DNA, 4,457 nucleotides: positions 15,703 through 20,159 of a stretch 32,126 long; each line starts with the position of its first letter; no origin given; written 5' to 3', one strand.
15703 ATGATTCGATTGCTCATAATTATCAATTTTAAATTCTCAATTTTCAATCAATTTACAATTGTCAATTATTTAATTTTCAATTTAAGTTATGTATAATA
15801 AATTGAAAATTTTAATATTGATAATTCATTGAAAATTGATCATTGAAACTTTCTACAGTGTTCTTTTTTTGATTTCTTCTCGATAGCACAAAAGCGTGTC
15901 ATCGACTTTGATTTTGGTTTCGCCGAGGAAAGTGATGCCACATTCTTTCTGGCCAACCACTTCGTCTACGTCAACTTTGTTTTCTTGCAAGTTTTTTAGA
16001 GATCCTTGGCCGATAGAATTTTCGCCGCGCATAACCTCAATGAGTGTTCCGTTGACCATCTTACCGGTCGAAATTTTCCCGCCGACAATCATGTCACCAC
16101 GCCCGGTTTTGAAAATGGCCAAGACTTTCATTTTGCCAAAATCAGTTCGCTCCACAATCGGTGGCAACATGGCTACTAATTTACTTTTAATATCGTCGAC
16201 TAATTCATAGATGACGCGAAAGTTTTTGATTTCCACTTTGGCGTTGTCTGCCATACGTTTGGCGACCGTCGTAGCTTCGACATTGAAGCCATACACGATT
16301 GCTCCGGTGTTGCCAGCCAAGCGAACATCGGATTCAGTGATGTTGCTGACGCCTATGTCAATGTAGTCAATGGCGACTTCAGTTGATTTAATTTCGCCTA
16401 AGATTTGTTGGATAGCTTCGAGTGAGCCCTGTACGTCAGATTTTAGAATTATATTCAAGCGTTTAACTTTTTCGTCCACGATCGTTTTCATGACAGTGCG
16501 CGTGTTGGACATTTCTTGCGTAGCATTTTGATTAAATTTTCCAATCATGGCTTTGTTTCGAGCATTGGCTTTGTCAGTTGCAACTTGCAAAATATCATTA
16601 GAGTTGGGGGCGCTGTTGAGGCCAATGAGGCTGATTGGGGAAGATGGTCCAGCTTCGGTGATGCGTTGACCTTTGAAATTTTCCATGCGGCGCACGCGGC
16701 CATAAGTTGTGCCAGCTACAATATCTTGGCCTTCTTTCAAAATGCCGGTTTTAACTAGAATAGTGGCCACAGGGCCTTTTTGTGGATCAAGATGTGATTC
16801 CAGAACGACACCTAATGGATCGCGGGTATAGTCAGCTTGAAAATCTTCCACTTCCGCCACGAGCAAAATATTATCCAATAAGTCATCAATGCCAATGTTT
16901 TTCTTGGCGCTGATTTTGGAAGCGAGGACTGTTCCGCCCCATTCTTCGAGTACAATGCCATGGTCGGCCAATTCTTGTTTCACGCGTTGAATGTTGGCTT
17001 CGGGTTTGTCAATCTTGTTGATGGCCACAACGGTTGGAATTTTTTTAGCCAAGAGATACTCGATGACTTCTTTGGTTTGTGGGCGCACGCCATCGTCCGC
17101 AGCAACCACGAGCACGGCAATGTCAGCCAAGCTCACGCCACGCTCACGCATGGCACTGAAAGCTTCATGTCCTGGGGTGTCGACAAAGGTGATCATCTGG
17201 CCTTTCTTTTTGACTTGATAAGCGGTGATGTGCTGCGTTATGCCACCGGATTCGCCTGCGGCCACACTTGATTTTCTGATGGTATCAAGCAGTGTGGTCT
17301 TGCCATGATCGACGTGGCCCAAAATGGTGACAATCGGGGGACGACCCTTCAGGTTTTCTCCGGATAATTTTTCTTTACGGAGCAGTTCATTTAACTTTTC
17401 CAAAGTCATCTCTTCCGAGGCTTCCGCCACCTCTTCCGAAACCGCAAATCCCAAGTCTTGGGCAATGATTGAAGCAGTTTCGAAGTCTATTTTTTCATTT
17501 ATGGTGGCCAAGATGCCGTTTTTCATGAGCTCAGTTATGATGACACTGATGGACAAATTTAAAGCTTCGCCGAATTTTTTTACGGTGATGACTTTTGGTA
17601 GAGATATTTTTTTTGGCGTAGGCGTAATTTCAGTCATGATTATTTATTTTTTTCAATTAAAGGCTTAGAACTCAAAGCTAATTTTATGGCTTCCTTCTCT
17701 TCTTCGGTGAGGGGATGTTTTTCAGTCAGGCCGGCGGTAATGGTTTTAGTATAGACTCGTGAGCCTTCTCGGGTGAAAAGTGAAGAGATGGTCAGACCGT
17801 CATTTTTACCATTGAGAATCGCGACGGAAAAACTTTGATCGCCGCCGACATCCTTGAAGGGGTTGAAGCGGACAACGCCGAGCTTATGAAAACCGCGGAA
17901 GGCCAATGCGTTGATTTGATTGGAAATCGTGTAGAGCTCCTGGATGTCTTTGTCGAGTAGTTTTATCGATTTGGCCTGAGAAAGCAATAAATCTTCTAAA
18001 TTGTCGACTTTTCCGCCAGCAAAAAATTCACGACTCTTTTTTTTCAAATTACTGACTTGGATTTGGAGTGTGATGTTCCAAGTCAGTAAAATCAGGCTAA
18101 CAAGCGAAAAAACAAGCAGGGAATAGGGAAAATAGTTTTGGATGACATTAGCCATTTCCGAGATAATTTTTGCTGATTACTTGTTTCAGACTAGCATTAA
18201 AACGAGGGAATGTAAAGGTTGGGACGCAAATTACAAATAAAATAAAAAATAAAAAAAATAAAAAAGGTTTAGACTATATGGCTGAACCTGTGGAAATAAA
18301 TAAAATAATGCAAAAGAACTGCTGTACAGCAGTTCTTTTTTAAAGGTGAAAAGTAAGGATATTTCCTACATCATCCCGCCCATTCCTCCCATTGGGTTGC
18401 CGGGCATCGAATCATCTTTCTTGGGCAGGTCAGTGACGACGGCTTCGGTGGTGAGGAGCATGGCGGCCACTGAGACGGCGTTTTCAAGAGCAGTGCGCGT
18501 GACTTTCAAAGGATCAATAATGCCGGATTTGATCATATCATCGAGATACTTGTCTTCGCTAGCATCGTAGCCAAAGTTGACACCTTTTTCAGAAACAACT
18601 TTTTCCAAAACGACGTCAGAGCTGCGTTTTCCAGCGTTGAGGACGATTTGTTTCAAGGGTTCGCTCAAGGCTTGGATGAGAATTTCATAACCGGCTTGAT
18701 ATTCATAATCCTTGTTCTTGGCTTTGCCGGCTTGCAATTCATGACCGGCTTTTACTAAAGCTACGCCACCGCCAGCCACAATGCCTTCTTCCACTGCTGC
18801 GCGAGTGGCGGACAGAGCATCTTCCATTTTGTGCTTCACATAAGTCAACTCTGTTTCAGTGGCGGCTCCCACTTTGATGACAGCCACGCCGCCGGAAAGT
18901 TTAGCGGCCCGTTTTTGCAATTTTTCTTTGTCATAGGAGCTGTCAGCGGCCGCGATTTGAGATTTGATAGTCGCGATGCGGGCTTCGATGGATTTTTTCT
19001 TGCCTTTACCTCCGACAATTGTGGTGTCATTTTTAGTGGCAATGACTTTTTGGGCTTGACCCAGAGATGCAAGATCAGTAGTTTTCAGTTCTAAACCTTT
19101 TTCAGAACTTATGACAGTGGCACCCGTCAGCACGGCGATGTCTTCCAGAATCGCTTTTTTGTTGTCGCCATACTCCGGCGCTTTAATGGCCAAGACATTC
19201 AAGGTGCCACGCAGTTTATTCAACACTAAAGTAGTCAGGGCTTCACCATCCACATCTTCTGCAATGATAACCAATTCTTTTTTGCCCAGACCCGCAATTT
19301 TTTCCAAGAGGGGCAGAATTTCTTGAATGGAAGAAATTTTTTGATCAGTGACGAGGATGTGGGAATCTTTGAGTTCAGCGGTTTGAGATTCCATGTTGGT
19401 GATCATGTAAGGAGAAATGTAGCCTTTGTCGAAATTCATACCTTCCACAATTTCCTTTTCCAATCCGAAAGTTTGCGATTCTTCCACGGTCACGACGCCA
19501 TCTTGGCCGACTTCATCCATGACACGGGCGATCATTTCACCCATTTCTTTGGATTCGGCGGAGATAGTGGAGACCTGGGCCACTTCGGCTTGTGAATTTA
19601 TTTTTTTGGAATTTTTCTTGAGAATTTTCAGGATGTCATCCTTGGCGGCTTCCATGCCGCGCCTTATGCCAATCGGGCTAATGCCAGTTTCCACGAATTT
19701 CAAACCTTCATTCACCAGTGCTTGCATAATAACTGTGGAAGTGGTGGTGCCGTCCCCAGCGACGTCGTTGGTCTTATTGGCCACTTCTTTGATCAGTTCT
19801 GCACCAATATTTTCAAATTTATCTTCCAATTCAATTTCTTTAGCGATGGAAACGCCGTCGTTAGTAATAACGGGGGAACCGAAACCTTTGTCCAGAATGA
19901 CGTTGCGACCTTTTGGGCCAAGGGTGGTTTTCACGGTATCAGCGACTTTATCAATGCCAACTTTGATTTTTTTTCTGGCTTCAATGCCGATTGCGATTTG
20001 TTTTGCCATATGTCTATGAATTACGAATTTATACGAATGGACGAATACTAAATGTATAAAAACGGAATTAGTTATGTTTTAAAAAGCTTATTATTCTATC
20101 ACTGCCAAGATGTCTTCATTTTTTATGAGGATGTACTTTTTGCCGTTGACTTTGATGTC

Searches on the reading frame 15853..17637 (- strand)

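Call 7: search_protein_families(library=ncbifam, proteins=[window:15853-17637:-])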
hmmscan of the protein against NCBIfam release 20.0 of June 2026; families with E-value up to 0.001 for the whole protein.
window:15853-17637:- (594 aa): 44 families (the best 25 are shown)
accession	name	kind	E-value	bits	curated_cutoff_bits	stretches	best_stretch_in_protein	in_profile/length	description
TIGR00487.1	IF-2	equivalog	1.3e-180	602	424.4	1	8-594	3-586/587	translation initiation factor IF-2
NF003078.0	PRK04004.1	equivalog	2.2e-53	181.8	468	2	97-211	8-140/598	translation initiation factor IF-2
TIGR00491.2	aIF-2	equivalog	3.6e-42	144.6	554.75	2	99-211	3-133/591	translation initiation factor IF-2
NF011418.0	PRK14845.1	equivalog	2.2e-32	111.8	756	2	114-211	475-590/1049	translation initiation factor IF-2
TIGR00231.1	small_GTP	domain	3e-31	108.4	42.5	1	102-257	5-162/164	GTP-binding protein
TIGR00475.1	selB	equivalog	2.1e-23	82.9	242.25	1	102-323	2-228/581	selenocysteine-specific translation elongation factor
TIGR01394.1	TypA_BipA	equivalog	5.4e-22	77.8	757.3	1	103-308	4-235/594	translational GTPase TypA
TIGR01393.1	lepA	equivalog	1e-21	76.9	533.9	1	104-307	7-223/595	translation elongation factor 4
NF012153.1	tet_protect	equivalog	7.4e-19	67.4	775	1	102-224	26-142/614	tetracycline resistance ribosomal protection protein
NF009381.0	PRK12740.1-5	subfamily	1.1e-17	63.7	583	1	105-225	38-152/692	elongation factor G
NF033148.1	tet_protect_M_W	exception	5.1e-16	58.1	1100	1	106-226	33-147/639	TetM/TetW/TetO/TetS family tetracycline resistance ribosomal protection protein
TIGR03594.1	GTPase_EngA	equivalog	1.1e-15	57.6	306.7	1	64-262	139-347/432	ribosome biogenesis GTPase Der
NF007583.0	PRK10218.1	equivalog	1e-14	53.5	1260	1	103-225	8-146/607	ribosome-dependent GTPase TypA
NF000120.3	47473_otr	exception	2e-14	53.2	900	1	104-223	30-143/608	tetracycline resistance ribosomal protection protein Otr(A)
NF012155.1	tet_protect_M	exception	2.5e-14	52.4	1420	1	102-224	29-145/639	tetracycline resistance ribosomal protection protein Tet(M)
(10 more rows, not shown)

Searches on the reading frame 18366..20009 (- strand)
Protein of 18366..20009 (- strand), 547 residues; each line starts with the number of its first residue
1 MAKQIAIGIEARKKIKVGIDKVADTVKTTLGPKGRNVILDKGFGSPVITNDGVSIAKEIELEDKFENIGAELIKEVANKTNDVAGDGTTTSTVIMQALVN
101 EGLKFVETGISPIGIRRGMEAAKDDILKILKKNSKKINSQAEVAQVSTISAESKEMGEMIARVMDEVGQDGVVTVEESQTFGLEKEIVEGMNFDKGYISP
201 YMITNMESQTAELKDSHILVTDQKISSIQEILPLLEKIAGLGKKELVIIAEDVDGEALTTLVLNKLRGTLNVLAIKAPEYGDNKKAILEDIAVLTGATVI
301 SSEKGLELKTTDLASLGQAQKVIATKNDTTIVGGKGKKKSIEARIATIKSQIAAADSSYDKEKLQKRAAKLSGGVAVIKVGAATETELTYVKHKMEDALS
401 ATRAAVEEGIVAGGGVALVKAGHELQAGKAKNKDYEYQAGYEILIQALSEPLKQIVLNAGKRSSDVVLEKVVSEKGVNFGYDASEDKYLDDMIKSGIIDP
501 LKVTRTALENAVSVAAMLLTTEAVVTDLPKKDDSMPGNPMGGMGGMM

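Call 7: search_protein_families(library=ncbifam, proteins=[window:18366-20009:-])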
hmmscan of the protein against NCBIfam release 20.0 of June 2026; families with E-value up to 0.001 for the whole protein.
window:18366-20009:- (547 aa): 19 families
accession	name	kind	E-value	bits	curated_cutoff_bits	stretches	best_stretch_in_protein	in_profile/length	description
NF000592.1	PRK00013.1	subfamily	3.5e-219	728.6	397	1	2-529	1-524/524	chaperonin GroEL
TIGR02348.1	GroEL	equivalog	4.3e-217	721.7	582.1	1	2-531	1-526/526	chaperonin GroEL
NF009487.0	PRK12849.1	subfamily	3.2e-215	715.5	352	1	1-545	1-539/543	chaperonin GroEL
NF009488.0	PRK12850.1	subfamily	2.6e-212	706.1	475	1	1-545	2-541/544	chaperonin GroEL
NF009489.0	PRK12851.1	subfamily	4.7e-209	695.2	464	1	1-543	2-539/541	chaperonin GroEL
NF010704.0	PRK14104.1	subfamily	6.4e-188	625.4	1041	1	2-546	3-544/546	chaperonin GroEL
NF038369.1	GroEL3_Chlamy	exception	2.7e-84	283.6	600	1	9-524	10-505/506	variant chaperonin GroEL3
NF038370.1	GroEL2_Chlamy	exception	1.5e-60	205.4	600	1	25-522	25-516/533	variant chaperonin GroEL2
NF041082.2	thermosome_alpha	equivalog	6.5e-30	104.4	450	2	11-179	18-183/519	thermosome subunit alpha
NF041083.2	thermosome_beta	equivalog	6.1e-29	101.4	400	2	10-179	17-183/520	thermosome subunit beta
TIGR02339.1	thermosome_arch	subfamily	6.3e-27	94.5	671.1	2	17-179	23-183/521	thermosome subunit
TIGR02344.1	chap_CCT_gamma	equivalog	1.1e-21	76.9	553.45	2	21-182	27-185/526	T-complex protein 1 subunit gamma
TIGR02347.1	chap_CCT_zeta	equivalog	6.7e-21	74.4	587.15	2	22-193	28-196/531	T-complex protein 1 subunit zeta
TIGR02342.1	chap_CCT_delta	equivalog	5.5e-20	71.4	695.35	1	18-179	17-175/517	T-complex protein 1 subunit delta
TIGR02343.1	chap_CCT_epsi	equivalog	1.2e-19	70.3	710.5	1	7-179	24-195/532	T-complex protein 1 subunit epsilon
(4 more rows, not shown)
